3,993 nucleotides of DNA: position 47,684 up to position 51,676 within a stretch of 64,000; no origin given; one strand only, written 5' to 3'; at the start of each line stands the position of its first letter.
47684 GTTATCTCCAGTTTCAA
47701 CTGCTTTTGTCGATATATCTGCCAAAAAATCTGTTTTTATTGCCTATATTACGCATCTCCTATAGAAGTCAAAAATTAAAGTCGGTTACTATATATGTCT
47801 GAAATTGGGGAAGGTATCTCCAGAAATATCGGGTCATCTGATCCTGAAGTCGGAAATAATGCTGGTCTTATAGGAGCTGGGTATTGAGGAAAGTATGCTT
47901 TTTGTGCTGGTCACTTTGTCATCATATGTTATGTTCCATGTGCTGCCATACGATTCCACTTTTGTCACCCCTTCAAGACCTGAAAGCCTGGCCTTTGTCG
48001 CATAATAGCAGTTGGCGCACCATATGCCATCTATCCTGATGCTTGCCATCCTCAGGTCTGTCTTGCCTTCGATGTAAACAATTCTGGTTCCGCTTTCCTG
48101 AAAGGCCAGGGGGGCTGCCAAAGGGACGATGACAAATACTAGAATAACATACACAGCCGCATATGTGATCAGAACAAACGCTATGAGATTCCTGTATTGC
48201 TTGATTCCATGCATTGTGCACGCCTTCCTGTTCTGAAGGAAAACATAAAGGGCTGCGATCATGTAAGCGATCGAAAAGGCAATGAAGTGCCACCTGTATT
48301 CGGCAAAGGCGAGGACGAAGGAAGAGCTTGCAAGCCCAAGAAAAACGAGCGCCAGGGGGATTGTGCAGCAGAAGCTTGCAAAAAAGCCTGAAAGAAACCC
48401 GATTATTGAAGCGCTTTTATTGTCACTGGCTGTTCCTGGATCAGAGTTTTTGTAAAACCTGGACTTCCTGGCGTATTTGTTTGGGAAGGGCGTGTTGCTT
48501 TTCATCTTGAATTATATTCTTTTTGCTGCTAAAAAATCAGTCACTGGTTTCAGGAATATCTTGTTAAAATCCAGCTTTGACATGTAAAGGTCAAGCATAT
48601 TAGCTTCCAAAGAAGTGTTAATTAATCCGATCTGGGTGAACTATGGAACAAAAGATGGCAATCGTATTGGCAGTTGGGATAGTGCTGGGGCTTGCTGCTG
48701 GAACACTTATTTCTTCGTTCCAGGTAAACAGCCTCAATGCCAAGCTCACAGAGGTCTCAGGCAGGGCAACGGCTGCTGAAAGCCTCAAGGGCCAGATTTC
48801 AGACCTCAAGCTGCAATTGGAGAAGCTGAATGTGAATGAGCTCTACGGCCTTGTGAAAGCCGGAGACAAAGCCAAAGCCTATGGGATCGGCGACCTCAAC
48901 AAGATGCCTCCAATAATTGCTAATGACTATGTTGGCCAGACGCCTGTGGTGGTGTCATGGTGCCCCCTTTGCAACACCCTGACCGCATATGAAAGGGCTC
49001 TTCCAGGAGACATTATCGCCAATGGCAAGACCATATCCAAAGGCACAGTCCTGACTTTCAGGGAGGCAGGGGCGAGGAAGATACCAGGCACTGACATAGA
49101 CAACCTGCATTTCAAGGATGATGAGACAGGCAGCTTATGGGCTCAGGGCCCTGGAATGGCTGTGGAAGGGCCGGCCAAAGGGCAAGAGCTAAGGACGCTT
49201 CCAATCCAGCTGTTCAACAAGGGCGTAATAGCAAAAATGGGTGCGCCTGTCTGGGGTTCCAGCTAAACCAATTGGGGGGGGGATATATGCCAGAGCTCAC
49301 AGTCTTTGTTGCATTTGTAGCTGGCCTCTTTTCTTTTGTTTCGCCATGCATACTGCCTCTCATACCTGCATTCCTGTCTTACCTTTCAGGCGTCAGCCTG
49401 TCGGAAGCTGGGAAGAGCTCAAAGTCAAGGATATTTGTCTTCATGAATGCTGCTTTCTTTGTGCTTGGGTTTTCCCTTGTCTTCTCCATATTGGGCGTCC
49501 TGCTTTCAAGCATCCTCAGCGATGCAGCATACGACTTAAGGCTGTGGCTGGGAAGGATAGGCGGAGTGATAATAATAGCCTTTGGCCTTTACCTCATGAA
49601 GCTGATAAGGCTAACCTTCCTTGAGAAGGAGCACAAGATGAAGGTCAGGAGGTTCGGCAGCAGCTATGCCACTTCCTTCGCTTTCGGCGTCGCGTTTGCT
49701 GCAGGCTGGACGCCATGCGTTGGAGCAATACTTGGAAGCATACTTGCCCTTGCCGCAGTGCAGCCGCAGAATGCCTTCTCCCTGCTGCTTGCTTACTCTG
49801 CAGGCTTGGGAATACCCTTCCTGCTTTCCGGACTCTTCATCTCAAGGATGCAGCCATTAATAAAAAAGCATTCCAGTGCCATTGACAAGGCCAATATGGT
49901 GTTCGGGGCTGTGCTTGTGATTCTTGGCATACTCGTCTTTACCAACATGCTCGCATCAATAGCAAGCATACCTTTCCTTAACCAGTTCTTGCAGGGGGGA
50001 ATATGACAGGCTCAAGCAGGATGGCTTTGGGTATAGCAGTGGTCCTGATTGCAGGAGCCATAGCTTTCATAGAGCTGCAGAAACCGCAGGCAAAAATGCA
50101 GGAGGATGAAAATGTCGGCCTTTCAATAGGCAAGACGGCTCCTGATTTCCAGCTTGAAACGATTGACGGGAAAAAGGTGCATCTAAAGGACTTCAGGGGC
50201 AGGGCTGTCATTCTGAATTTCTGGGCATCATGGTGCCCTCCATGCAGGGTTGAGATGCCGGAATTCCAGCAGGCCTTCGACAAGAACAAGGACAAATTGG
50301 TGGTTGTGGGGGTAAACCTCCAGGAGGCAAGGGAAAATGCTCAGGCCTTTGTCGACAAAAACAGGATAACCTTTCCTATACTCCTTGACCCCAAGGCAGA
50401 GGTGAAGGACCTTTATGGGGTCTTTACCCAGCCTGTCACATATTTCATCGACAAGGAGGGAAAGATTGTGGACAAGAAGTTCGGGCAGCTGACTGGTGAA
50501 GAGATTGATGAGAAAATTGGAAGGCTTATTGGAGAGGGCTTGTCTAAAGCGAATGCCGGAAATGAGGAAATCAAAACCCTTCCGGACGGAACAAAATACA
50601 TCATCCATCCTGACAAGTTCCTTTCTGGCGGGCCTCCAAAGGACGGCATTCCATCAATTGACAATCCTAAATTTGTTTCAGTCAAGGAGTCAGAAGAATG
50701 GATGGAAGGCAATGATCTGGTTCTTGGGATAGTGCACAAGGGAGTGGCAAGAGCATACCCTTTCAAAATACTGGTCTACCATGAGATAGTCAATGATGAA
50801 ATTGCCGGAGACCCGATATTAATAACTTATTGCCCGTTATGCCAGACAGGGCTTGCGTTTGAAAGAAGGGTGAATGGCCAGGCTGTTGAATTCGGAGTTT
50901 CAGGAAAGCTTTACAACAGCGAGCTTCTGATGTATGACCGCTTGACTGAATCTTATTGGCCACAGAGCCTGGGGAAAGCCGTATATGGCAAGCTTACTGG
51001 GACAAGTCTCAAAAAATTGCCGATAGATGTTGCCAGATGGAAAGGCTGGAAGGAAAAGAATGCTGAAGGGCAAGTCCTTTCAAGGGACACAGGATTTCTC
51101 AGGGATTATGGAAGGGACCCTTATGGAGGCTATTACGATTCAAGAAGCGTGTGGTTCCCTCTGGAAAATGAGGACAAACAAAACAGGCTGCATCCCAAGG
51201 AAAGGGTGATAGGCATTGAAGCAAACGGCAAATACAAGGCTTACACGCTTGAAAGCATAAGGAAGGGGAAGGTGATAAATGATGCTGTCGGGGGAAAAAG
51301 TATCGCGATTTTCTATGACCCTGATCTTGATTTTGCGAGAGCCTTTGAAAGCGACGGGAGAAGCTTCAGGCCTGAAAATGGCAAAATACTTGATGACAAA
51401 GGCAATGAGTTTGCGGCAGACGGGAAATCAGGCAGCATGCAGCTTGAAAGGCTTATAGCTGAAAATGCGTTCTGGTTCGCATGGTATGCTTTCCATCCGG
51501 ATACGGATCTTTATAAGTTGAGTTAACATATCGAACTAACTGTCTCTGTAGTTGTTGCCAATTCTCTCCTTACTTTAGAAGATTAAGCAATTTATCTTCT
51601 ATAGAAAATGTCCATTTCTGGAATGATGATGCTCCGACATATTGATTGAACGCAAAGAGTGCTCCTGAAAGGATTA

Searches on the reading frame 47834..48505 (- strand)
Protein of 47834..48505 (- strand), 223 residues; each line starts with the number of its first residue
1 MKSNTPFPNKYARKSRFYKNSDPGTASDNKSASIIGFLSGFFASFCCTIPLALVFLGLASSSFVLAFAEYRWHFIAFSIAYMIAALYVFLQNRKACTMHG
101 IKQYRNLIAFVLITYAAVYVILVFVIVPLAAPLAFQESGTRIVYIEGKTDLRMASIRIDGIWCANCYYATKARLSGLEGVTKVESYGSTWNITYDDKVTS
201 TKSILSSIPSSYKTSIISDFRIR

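Call 3: search_protein_families(library=pfam, proteins=[window:47834-48505:-], max_evalue=0.01)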
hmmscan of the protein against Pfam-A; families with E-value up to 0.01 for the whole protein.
window:47834-48505:- (223 aa): 1 family
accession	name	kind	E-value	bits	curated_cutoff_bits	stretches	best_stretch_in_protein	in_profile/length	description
PF02411.20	MerT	-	0.00023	21.6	32.9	1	28-124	6-110/116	MerT mercuric transport protein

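Call 4: search_protein_families(library=ncbifam, proteins=[window:47834-48505:-], max_evalue=0.01)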
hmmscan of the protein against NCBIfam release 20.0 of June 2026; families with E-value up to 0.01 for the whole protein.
window:47834-48505:- (223 aa): 7 families
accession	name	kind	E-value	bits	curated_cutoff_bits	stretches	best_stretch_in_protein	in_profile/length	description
NF033556.1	MerTP_fusion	equivalog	1.3e-14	54.3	180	1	36-209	2-179/186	mercuric transport protein MerTP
NF041115.1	UxxU_metal_bind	equivalog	2.4e-06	27.6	95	1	154-208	6-62/74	metal-binding (seleno)protein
NF010314.2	PRK13751.2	equivalog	6.2e-05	23.1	150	1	28-133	6-114/116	mercuric ion transporter MerT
NF045683.1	MerT_CopZ_Se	exception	0.00013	21.5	375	0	155-217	165-230/235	MerT/CopZ fusion-like heavy metal transport selenoprotein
NF033795.1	chaper_CopZ_Bs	exception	0.00082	19.5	91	1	156-208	4-58/66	copper chaperone CopZ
TIGR02052.1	MerP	equivalog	0.004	17.6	92.55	1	155-204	26-77/92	mercury resistance system periplasmic binding protein MerP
NF033560.1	merT_RC607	exception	0.0067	16.8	130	0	29-125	2-92/97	mercuric transport protein MerT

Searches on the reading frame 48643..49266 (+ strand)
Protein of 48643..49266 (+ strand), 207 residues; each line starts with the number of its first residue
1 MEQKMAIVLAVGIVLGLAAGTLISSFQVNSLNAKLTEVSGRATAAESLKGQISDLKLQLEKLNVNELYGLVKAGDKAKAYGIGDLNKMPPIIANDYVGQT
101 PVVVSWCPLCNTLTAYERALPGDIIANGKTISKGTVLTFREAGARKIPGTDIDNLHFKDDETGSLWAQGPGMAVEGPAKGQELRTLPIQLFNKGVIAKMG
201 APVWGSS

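Call 3: search_protein_families(library=pfam, proteins=[window:48643-49266:+], max_evalue=0.01)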
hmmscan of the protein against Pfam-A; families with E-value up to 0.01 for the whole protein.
window:48643-49266:+ (207 aa): 1 family
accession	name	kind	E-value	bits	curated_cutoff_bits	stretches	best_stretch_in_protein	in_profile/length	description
PF11376.13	DUF3179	-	1e-16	61.7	27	1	64-190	24-131/292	Protein of unknown function (DUF3179)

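Call 4: search_protein_families(library=ncbifam, proteins=[window:48643-49266:+], max_evalue=0.01)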
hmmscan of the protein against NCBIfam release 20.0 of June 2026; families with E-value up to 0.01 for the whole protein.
window:48643-49266:+ (207 aa): 0 families

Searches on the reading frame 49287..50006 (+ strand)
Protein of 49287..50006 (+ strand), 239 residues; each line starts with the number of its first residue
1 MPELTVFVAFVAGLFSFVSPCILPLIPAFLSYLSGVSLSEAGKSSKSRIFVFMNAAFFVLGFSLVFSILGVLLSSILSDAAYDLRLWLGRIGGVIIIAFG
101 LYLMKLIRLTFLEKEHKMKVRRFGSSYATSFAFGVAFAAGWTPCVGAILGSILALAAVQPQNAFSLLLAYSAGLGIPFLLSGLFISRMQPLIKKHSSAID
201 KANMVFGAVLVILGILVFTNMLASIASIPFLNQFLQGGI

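Call 3: search_protein_families(library=pfam, proteins=[window:49287-50006:+], max_evalue=0.01)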
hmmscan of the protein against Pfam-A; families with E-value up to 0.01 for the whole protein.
window:49287-50006:+ (239 aa): 2 families
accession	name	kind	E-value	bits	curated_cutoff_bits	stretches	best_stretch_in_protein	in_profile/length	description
PF02683.22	DsbD_TM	-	2.8e-13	50.1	27.1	1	5-220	4-217/219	Cytochrome C biogenesis protein transmembrane domain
PF09930.14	DUF2162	-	0.0074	16.2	34.4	1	54-223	30-187/223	Predicted transporter (DUF2162)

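Call 4: search_protein_families(library=ncbifam, proteins=[window:49287-50006:+], max_evalue=0.01)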
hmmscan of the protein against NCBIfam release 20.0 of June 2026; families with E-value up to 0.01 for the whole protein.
window:49287-50006:+ (239 aa): 3 families
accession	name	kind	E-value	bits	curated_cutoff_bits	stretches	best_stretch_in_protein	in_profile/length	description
NF045694.1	seleno_TsoB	exception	8.2e-13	47.3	805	1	5-228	184-401/572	rhodanese/DsbD fusion-like selenoprotein TsoB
NF040495.1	tranport_ArsG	equivalog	6.3e-12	45.3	200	1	4-219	5-222/225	aromatic aminobenezylarsenical efflux permease ArsG family transporter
NF001419.0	PRK00293.1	subfamily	1.7e-09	36.8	330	1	4-227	170-391/574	protein-disulfide reductase DsbD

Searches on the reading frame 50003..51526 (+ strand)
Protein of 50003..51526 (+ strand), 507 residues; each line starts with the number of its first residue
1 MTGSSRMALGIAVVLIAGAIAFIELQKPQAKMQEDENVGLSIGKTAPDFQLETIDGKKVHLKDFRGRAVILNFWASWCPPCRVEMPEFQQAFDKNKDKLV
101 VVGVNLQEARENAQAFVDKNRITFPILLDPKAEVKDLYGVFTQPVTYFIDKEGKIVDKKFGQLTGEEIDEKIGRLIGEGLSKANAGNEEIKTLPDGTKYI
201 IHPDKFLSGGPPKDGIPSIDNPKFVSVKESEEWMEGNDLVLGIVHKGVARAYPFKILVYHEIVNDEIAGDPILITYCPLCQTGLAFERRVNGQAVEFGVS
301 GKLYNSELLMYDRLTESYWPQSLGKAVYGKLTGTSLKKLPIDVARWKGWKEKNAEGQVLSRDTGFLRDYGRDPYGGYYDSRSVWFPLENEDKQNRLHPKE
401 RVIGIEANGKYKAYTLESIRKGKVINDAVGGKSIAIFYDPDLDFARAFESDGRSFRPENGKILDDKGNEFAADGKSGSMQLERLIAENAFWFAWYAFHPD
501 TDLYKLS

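Call 3: search_protein_families(library=pfam, proteins=[window:50003-51526:+], max_evalue=0.01)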
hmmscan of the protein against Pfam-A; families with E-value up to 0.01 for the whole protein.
window:50003-51526:+ (507 aa): 7 families
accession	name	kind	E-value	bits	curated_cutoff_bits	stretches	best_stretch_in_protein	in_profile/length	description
PF11376.13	DUF3179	-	3.4e-104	348.8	27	1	213-501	1-292/292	Protein of unknown function (DUF3179)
PF00578.27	AhpC-TSA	-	5.7e-34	117.2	26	1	42-156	1-122/124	AhpC/TSA family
PF08534.16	Redoxin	-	9.3e-26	90.8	26.6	1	43-164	3-137/148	Redoxin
PF13905.12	Thioredoxin_8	-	2.4e-11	44.3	27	1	67-155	2-94/94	Thioredoxin-like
PF00085.26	Thioredoxin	-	7.3e-09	36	23.5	1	67-116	19-68/103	Thioredoxin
PF13098.12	Thioredoxin_2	-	5.3e-07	30.4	27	1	66-170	5-102/104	Thioredoxin-like domain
PF00837.23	T4_deiodinase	-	0.0017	18.1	27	1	41-100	74-136/237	Iodothyronine deiodinase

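Call 4: search_protein_families(library=ncbifam, proteins=[window:50003-51526:+], max_evalue=0.01)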
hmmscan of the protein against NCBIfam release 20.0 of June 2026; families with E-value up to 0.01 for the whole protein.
window:50003-51526:+ (507 aa): 22 families
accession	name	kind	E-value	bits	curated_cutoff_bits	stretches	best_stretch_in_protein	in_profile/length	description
NF002854.0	PRK03147.1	subfamily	2.4e-40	138.3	170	1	12-172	12-169/176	thiol-disulfide oxidoreductase ResA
NF041202.1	StoA_CxxC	exception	4.1e-32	111.3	210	1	45-170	32-159/163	endospore biogenesis thiol-disulfide oxidoreductase StoA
NF041054.1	WAxxUGC_long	equivalog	4.9e-20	72.1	300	1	45-157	83-196/354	ResA-like WAxxUGC motif-containing protein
TIGR00385.1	dsbE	subfamily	6.4e-19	68.2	123.15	1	16-172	11-167/173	DsbE family thiol:disulfide interchange protein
NF047696.1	ThlDiSintTplARhiz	equivalog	5.6e-17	62.2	230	1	45-155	76-193/219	thiol:disulfide interchange protein TlpA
NF011941.0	PRK15412.1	equivalog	2e-14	53.5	359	1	15-174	15-174/185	thiol:disulfide interchange protein DsbE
NF006960.0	PRK09437.1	equivalog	3.3e-11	43.3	140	1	40-143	4-108/156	thioredoxin-dependent thiol peroxidase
TIGR01068.1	thioredoxin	equivalog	3e-10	40.2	96.8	1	67-116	15-64/101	thioredoxin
NF038285.1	deiodinase_rel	hypoth_equivalog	4.4e-08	33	250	1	39-110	175-248/347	deiodinase family protein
NF053650.1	PerredPrxQDein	equivalog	4.8e-08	33.1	260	1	47-147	2-102/148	thioredoxin-dependent peroxiredoxin PrxQ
NF040769.1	SelL_rel_redox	subfamily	3.5e-07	30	120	1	44-140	1-100/173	SelL-related redox protein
NF008229.0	PRK10996.1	equivalog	3.8e-07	29.9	125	1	66-116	52-102/141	thioredoxin TrxC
NF010625.0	PRK14018.1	equivalog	1.2e-06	27.3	522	1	50-168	40-165/521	bifunctional peptide-methionine (S)-S-oxide reductase MsrA/peptide-methionine (R)-S-oxide reductase MsrB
NF009668.0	PRK13189.1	equivalog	4.9e-06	25.9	211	1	38-142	8-119/224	peroxiredoxin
TIGR02661.1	MauD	equivalog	5.7e-06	25.9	188.6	1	27-160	35-164/189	methylamine dehydrogenase accessory protein MauD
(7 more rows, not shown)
